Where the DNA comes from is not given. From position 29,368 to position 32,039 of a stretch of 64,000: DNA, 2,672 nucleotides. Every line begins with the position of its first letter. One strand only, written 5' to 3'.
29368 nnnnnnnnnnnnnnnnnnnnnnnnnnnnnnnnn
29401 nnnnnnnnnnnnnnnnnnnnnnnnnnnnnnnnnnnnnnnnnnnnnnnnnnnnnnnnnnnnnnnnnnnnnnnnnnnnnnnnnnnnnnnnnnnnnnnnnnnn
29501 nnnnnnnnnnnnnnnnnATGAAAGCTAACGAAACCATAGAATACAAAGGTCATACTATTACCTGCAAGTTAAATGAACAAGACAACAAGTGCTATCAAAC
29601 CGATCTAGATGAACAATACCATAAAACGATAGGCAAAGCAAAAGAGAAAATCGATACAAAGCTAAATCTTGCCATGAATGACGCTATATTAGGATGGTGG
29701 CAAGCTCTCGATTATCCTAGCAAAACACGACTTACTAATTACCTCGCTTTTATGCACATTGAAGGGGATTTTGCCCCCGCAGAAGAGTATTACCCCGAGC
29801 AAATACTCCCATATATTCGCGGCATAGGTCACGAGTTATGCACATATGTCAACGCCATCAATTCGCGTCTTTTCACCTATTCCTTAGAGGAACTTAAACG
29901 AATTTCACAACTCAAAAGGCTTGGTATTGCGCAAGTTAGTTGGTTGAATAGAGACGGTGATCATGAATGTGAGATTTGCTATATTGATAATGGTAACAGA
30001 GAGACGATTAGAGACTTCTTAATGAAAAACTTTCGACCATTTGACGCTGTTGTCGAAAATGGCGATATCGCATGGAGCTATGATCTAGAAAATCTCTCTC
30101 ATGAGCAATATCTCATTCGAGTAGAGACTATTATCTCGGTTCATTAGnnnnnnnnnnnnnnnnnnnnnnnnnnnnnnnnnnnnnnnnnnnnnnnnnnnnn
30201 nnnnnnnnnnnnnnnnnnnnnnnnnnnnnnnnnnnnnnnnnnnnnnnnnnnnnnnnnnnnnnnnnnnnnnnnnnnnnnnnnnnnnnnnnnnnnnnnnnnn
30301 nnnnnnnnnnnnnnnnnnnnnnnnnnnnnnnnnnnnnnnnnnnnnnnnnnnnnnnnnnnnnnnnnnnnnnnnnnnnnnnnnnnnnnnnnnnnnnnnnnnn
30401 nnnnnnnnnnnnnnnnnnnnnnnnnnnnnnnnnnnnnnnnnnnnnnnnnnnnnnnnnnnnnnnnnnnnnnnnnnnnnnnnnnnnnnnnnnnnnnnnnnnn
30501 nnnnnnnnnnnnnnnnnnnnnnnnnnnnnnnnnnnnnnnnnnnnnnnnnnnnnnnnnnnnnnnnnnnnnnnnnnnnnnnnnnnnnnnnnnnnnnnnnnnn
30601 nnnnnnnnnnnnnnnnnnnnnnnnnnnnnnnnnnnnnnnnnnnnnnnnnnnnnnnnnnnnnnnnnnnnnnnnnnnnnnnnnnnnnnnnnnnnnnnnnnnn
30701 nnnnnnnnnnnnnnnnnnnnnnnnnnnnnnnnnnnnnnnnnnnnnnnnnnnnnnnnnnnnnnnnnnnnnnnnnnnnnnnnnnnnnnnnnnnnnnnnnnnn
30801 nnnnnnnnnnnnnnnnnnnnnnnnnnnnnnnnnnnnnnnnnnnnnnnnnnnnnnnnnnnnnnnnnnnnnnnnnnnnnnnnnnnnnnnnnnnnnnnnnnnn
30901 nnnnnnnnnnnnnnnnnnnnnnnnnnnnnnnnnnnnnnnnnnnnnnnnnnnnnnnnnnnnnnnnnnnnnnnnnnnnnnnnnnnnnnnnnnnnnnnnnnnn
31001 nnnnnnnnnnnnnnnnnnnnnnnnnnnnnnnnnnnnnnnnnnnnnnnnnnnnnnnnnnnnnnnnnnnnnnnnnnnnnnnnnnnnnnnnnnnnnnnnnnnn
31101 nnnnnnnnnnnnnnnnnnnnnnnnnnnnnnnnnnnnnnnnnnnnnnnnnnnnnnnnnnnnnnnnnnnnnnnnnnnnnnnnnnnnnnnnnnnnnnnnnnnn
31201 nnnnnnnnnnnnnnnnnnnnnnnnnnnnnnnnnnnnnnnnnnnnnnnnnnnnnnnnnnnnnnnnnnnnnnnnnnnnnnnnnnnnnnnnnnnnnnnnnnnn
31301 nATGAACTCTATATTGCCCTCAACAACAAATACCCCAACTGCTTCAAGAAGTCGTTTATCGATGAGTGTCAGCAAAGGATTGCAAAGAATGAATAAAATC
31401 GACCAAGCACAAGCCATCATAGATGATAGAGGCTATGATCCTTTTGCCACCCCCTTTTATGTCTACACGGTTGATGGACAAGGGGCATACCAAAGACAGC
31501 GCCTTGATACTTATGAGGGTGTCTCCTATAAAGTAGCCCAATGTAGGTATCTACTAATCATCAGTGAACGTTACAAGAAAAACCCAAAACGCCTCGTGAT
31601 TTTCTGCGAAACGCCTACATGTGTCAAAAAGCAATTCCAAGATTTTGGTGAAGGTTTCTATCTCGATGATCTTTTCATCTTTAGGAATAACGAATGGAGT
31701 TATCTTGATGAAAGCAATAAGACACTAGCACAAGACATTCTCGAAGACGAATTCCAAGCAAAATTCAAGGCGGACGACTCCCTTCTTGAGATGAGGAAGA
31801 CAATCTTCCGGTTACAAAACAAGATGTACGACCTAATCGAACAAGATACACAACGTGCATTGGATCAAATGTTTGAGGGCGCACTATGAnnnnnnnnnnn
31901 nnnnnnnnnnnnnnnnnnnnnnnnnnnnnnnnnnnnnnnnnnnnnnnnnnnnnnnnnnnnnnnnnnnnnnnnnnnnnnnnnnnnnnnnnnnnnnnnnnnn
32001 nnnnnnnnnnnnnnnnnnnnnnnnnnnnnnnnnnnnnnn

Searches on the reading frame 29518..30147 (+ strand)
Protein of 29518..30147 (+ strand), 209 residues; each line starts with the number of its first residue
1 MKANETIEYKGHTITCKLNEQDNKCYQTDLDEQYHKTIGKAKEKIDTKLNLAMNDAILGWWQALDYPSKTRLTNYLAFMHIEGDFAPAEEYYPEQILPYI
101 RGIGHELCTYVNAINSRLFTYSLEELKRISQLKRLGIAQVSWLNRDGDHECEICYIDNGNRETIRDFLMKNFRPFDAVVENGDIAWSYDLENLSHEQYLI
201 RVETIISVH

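Call 27: find_encoding_contigs(protein=window:29518-30147:+, flank=10000, max_places=1)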
Protein window:29518-30147:+ (209 aa): 4 contigs read that carry it; 1 place shown.
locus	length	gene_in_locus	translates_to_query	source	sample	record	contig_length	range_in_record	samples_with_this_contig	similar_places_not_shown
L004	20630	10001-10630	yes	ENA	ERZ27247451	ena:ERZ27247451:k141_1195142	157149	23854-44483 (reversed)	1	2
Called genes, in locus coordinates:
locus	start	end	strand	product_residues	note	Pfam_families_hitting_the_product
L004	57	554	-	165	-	-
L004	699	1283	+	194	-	-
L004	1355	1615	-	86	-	-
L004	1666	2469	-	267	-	PF07963:N_methyl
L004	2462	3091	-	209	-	-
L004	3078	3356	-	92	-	-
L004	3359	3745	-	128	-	-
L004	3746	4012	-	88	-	-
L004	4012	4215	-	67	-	-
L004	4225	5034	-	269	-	-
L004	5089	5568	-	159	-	PF00383:dCMP_cyt_deam_1, PF14437:MafB19-deam (weak)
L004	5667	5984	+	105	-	-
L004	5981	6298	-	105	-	-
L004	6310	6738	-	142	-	-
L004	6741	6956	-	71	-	-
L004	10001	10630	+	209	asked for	-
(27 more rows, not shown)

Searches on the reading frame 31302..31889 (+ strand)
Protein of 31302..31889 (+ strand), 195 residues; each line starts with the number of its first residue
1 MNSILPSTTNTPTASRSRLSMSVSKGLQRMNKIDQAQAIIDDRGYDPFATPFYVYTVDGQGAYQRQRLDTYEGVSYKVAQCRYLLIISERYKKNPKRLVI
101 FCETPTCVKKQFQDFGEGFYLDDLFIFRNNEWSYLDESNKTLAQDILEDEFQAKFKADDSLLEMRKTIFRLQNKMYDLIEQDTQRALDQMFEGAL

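Call 25: find_encoding_contigs(protein=window:31302-31889:+, flank=10000, max_places=1)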
Protein window:31302-31889:+ (195 aa): no gene with exactly this product is on record in the collection.
